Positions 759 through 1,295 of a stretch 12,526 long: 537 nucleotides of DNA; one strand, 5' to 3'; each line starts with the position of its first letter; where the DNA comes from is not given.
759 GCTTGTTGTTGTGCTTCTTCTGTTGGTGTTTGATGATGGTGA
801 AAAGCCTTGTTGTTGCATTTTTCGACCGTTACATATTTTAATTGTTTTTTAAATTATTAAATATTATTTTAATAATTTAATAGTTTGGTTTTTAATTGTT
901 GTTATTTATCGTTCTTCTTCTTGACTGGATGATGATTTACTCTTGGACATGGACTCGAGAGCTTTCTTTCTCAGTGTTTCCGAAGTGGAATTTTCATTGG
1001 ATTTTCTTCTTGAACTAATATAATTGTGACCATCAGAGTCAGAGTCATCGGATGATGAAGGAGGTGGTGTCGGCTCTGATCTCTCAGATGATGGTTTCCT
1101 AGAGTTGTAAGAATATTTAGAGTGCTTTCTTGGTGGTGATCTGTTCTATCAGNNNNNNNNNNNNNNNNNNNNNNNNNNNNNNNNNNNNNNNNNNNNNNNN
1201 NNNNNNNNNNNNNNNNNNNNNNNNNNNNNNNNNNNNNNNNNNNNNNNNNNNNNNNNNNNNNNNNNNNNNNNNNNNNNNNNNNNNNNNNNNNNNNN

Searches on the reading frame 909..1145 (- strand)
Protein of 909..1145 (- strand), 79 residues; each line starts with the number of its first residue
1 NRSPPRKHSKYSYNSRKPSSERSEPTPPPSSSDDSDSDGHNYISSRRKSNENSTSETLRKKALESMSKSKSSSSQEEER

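Call 45: find_homologous_proteins(query=window:909-1145:-, max_evalue=0.001)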
Query window:909-1145:-: no candidate shares three 5-residue words with the query. No homologue found.
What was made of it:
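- Tried and rejected: No protein shares words with it (call 45).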
